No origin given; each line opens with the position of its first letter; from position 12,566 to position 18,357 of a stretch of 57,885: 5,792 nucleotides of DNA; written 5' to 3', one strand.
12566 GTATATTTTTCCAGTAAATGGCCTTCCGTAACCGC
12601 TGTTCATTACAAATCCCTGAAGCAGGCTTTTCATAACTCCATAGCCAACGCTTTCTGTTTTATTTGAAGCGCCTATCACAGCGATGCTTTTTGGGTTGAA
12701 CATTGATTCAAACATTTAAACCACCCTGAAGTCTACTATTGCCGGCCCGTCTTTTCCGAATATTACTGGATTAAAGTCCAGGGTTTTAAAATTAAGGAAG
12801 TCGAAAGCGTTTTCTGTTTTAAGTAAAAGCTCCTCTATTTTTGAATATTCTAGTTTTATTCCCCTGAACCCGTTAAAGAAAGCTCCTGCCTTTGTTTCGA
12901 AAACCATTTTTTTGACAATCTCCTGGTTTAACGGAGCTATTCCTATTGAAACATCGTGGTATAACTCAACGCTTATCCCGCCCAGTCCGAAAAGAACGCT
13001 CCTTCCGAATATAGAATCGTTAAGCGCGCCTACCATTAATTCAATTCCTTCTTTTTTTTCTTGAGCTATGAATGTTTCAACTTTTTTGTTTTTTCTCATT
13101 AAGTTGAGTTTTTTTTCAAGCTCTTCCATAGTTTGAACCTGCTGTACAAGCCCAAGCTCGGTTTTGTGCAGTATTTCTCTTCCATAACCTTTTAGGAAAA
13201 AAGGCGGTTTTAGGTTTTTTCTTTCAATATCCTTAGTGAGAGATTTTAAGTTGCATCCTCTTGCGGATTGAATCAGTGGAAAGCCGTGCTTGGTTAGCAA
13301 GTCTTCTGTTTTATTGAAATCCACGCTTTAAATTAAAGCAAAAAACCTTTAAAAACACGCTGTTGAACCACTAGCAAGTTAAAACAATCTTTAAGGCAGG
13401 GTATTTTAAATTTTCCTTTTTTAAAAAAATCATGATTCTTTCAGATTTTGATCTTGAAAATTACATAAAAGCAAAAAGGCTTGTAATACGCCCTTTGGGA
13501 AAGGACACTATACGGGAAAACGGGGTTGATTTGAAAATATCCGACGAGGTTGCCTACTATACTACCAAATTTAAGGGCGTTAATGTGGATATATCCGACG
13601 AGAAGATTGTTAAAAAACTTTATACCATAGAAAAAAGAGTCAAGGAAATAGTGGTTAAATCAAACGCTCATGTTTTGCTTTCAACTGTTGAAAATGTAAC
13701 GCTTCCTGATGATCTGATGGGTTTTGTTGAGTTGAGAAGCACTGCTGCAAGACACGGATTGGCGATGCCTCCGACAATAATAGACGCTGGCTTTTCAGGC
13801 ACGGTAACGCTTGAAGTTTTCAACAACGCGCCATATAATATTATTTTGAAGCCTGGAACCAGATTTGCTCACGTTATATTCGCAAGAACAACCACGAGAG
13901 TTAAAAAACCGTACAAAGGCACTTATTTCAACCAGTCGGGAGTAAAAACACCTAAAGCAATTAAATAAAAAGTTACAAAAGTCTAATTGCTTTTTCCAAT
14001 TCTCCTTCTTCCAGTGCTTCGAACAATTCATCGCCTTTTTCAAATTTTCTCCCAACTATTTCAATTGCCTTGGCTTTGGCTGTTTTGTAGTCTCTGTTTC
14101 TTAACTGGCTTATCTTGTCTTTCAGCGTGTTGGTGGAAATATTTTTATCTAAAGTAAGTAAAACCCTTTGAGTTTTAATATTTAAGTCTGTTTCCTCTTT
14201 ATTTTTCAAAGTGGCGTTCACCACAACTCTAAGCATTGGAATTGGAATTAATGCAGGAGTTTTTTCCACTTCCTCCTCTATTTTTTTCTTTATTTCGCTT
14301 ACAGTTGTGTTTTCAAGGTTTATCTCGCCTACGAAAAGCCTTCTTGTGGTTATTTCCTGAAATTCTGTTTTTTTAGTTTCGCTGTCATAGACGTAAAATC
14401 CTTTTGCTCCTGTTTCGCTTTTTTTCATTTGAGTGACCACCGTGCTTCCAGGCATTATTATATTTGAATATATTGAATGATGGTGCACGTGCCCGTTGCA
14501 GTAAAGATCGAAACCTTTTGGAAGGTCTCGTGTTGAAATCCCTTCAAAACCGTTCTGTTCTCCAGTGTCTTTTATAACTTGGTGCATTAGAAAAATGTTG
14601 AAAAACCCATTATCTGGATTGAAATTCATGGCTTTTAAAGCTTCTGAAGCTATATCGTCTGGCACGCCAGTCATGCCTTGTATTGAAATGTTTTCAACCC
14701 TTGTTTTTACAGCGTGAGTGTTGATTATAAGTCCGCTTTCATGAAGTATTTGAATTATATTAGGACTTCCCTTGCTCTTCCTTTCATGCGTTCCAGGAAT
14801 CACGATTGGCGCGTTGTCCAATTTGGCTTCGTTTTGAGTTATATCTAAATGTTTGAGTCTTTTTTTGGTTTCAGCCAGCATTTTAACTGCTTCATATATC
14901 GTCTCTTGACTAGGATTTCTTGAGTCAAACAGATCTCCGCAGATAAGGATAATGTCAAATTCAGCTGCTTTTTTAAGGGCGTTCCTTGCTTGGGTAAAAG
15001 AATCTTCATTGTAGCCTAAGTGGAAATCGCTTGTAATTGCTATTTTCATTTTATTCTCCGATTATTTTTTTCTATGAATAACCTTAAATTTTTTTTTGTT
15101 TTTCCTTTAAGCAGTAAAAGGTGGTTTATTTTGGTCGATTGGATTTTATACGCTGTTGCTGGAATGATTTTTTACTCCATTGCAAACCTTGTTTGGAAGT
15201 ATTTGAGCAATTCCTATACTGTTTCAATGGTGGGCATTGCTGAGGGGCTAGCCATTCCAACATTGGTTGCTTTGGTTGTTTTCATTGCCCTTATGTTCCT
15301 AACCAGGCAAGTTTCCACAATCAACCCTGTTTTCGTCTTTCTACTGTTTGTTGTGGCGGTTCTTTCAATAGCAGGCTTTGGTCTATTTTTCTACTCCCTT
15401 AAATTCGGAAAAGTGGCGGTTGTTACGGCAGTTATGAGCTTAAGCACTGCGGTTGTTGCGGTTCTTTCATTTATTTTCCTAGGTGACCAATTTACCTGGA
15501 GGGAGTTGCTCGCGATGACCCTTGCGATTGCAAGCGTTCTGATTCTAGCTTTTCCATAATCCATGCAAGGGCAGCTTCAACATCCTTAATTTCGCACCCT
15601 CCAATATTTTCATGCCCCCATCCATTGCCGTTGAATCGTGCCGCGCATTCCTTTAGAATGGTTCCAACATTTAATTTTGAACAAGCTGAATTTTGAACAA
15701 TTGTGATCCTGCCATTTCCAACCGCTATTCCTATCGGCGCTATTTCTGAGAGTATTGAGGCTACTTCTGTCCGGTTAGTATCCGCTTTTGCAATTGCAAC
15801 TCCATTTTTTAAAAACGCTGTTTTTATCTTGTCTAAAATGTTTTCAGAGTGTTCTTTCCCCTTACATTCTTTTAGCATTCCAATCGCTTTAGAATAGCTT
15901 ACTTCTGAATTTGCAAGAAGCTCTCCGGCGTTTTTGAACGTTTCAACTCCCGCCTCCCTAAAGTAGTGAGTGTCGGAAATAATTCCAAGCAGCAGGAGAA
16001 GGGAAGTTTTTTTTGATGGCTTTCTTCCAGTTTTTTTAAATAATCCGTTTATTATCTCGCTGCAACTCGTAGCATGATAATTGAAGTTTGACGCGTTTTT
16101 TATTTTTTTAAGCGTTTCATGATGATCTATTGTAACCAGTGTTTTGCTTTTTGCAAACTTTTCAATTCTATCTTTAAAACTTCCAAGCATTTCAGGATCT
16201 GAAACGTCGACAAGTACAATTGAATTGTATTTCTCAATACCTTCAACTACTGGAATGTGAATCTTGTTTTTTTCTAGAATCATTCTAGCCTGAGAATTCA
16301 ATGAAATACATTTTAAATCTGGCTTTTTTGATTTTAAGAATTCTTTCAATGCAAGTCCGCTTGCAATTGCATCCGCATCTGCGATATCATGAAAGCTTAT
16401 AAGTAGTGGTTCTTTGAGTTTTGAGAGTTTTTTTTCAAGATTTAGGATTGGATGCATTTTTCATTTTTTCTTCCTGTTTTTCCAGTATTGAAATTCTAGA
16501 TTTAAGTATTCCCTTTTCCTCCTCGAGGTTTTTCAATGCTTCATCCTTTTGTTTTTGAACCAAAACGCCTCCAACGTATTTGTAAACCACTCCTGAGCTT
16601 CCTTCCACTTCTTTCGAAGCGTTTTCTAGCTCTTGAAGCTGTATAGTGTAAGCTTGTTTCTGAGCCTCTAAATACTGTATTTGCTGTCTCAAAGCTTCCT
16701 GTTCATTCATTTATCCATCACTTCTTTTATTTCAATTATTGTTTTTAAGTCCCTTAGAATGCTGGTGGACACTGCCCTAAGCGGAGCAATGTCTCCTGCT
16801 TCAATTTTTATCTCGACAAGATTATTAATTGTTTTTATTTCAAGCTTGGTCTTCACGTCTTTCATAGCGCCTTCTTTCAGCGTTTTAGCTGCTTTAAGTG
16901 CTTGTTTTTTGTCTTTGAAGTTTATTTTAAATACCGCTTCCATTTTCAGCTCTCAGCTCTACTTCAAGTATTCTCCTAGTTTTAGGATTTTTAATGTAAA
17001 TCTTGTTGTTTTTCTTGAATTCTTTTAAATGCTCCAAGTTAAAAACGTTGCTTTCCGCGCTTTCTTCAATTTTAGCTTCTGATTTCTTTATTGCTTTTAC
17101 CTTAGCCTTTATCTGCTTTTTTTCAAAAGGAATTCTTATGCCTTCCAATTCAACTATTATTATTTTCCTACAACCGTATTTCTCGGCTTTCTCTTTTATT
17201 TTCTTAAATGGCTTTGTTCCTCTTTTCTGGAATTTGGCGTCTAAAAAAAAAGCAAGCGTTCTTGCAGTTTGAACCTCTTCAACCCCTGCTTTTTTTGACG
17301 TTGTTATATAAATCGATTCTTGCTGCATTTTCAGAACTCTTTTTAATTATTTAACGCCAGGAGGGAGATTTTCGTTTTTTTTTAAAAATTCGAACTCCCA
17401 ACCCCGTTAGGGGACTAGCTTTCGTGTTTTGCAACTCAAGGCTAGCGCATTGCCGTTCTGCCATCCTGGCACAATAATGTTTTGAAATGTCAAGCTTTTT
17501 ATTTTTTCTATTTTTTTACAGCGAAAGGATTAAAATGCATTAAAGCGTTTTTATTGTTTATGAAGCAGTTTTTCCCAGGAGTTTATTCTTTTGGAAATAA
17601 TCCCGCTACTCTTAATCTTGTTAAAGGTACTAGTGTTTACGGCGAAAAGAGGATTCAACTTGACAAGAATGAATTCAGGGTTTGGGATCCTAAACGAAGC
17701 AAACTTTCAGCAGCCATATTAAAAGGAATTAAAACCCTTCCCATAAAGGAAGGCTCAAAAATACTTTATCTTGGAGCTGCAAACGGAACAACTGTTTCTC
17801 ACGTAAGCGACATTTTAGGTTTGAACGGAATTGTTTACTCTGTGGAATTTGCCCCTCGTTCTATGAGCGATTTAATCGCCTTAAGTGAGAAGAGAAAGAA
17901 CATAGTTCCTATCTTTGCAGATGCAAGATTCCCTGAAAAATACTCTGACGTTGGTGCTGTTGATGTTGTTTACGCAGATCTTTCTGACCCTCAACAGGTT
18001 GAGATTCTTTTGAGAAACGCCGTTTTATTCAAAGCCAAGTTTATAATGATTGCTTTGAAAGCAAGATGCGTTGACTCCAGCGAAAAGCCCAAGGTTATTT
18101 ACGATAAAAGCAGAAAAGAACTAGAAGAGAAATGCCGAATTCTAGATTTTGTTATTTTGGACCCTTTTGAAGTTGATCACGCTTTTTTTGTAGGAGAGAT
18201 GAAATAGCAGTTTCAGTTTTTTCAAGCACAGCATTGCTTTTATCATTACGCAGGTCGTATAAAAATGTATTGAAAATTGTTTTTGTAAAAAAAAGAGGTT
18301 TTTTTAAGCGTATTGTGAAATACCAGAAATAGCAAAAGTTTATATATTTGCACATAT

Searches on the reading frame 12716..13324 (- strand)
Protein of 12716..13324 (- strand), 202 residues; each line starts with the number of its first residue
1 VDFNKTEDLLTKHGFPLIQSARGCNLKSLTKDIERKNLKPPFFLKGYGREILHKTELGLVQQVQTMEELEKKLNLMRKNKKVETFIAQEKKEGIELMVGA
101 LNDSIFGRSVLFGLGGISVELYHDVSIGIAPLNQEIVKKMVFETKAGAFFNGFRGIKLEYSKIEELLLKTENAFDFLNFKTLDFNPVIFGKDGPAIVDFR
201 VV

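Call 50: search_protein_families(library=pfam, proteins=[window:12716-13324:-], max_evalue=0.001)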
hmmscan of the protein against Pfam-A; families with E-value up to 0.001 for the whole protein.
window:12716-13324:- (202 aa): 1 family
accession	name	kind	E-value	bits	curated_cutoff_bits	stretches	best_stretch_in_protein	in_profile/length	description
PF13549.11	ATP-grasp_5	-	2.8e-32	112.3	27.6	1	5-201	14-219/221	ATP-grasp domain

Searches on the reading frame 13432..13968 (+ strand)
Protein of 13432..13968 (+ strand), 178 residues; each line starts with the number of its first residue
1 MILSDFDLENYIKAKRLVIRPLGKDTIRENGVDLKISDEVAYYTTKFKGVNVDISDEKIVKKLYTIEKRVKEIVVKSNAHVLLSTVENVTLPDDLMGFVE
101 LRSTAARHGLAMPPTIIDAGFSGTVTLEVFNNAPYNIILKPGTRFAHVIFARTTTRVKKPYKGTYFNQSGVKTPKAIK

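Call 50: search_protein_families(library=pfam, proteins=[window:13432-13968:+], max_evalue=0.001)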
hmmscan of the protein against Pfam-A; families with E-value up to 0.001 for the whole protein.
window:13432-13968:+ (178 aa): 2 families
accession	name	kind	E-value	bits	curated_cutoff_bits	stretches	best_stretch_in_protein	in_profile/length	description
PF22769.1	DCD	-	6.7e-29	101.4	27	1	2-152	1-152/153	dCTP deaminase-like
PF00692.24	dUTPase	-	3.8e-10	40.1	22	1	71-155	22-106/129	dUTPase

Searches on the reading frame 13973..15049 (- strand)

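Call 50: search_protein_families(library=pfam, proteins=[window:13973-15049:-], max_evalue=0.001)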
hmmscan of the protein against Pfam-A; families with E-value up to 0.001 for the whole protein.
window:13973-15049:- (358 aa): 2 families
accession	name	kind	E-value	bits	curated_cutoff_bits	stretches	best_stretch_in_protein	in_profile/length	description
PF00149.33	Metallophos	-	3e-10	41.3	21.5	1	1-190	1-190/191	Calcineurin-like phosphoesterase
PF12850.12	Metallophos_2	-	1.1e-06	29.1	27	1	1-56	1-46/154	Calcineurin-like phosphoesterase superfamily domain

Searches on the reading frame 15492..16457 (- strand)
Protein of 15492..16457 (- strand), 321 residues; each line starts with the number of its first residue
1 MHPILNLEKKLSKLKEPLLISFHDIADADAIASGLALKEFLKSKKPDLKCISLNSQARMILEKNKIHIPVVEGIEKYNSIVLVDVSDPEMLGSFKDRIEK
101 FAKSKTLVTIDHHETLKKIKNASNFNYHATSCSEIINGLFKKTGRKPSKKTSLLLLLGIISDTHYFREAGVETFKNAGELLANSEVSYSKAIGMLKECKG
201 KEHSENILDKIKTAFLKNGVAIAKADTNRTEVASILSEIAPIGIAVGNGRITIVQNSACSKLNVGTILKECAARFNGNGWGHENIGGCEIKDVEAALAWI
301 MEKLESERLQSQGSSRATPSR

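Call 50: search_protein_families(library=pfam, proteins=[window:15492-16457:-], max_evalue=0.001)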
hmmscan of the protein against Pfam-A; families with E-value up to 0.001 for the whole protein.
window:15492-16457:- (321 aa): 2 families
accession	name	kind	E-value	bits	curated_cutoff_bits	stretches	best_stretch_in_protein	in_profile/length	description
PF01368.27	DHH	-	2.5e-12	47.6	28.1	1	19-159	3-125/125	DHH family, N-terminal domain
PF02272.25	DHHA1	-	0.00024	21.9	25.9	1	248-296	42-88/102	DHHA1 domain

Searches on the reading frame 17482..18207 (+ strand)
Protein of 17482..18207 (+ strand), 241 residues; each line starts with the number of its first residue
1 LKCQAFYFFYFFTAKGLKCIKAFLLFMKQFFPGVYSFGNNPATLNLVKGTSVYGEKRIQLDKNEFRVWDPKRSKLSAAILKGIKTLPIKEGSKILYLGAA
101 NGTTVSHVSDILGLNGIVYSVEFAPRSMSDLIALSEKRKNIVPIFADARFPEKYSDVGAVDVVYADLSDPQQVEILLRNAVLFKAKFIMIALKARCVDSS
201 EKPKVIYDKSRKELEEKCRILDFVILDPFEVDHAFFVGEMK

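Call 50: search_protein_families(library=pfam, proteins=[window:17482-18207:+], max_evalue=0.001)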
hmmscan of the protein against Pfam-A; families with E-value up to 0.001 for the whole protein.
window:17482-18207:+ (241 aa): 1 family
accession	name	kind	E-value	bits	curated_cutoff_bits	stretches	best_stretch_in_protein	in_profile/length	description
PF01269.23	Fibrillarin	-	1.3e-78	263.7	27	1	31-240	7-225/227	Fibrillarin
